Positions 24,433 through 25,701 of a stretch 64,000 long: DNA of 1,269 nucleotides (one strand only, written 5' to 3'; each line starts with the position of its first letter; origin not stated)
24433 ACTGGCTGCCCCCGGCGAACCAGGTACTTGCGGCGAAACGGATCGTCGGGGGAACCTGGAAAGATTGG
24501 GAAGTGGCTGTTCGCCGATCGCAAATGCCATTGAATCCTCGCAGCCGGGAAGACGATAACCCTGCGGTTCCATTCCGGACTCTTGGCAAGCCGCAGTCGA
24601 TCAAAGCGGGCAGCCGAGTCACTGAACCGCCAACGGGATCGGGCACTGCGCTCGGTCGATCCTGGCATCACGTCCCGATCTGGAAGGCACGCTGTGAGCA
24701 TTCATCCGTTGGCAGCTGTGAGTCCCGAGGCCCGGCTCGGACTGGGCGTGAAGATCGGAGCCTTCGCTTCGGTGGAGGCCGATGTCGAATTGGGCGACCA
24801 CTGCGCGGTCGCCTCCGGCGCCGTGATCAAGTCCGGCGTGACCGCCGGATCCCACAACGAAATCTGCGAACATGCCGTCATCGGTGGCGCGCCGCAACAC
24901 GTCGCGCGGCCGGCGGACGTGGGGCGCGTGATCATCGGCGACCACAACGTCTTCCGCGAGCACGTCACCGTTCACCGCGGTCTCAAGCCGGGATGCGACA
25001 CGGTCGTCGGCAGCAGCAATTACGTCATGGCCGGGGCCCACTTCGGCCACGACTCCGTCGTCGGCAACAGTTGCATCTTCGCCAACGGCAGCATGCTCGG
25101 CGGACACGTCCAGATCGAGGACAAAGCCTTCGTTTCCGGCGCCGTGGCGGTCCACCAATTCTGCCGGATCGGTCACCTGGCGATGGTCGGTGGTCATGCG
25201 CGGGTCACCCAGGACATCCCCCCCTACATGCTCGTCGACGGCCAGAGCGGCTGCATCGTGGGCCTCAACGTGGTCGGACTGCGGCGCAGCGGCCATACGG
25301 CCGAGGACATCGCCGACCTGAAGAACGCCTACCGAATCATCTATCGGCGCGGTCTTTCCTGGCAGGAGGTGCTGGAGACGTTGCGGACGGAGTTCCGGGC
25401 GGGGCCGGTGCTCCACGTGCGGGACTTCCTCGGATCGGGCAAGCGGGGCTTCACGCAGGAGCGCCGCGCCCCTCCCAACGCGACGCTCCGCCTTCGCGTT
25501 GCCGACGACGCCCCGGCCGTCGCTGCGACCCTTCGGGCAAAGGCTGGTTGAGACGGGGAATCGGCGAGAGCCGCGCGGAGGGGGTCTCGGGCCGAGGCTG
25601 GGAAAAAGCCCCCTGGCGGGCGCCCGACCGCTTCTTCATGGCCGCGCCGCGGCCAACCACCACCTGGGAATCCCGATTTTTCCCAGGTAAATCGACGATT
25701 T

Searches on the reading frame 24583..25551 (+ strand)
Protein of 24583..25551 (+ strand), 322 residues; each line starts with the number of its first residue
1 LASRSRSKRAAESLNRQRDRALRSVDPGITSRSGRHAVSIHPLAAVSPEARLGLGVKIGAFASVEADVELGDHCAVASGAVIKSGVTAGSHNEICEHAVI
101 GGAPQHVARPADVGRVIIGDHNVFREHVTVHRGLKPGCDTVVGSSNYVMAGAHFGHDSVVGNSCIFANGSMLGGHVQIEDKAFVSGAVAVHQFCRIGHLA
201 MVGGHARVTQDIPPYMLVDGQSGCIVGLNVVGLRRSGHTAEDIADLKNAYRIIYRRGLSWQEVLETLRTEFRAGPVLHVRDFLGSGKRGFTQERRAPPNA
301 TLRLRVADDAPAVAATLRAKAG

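Call 8: search_protein_families(library=pfam, proteins=[window:24583-25551:+], max_evalue=0.01)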
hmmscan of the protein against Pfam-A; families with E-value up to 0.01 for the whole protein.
window:24583-25551:+ (322 aa): 3 families
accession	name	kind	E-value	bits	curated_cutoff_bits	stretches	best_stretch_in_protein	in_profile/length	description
PF13720.11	Acetyltransf_11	-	1.4e-22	80.3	24.5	1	211-290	1-81/82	Udp N-acetylglucosamine O-acyltransferase; Domain 2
PF00132.30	Hexapep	-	5.4e-18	64.3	27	2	139-174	1-36/36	Bacterial transferase hexapeptide (six repeats)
PF25084.1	LbH_EIF2B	-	1.6e-05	25.3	54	1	127-211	9-84/105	EIF2B subunit epsilon LbH domain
